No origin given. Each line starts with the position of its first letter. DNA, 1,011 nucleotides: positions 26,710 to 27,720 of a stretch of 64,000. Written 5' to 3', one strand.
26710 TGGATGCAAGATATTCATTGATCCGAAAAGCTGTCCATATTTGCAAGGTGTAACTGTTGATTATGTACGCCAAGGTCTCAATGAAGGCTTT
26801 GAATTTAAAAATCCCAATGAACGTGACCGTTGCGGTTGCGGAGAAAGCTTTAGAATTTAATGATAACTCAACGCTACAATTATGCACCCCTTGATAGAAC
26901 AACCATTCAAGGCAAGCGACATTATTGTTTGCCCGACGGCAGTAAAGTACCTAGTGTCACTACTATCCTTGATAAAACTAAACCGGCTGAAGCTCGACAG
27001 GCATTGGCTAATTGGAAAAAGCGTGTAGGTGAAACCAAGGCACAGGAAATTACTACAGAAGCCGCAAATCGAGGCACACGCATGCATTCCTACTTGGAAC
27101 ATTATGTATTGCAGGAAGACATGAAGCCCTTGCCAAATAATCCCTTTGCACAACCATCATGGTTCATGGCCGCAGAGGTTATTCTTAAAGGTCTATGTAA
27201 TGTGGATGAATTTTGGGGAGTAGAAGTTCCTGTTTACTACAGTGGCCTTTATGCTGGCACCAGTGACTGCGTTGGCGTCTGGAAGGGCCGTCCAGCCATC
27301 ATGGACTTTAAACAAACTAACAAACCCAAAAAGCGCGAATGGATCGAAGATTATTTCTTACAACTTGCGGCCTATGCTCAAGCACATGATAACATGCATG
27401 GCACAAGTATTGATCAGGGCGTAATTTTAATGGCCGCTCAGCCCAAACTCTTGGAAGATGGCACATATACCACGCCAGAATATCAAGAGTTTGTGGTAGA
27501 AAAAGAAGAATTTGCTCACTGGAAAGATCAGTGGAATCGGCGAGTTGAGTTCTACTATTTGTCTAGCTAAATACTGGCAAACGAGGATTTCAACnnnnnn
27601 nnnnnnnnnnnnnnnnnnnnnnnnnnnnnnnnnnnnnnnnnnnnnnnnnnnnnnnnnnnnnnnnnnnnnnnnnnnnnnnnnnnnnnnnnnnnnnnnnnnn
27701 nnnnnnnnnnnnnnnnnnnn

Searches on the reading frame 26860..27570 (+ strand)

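Call 9: search_protein_families(library=phrogs, proteins=[window:26860-27570:+], max_evalue=0.001)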
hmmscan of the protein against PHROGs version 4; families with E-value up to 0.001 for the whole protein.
window:26860-27570:+ (236 aa): 5 families
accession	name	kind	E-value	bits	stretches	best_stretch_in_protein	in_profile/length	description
phrog_298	-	DNA, RNA and nucleotide metabolism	2.6e-58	198.7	1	10-220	46-257/293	exonuclease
phrog_1706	-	DNA, RNA and nucleotide metabolism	5.5e-11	43.5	1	61-230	77-212/293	CRISPR/Cas system associated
phrog_69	-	DNA, RNA and nucleotide metabolism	5.6e-10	39.8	1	64-226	116-292/501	exonuclease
phrog_434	-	DNA, RNA and nucleotide metabolism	4.3e-05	23.9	1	50-190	87-202/372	RecE-like recombination exonuclease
phrog_3953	-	DNA, RNA and nucleotide metabolism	6.7e-05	23.7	1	57-195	28-150/186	exonuclease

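Call 10: search_protein_families(library=pfam, proteins=[window:26860-27570:+], max_evalue=0.01)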
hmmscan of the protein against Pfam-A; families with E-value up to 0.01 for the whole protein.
window:26860-27570:+ (236 aa): 1 family
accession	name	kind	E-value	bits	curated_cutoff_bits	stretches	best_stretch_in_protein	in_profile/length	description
PF12705.13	PDDEXK_1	-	0.001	19.5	22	0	136-223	129-215/247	PD-(D/E)XK nuclease superfamily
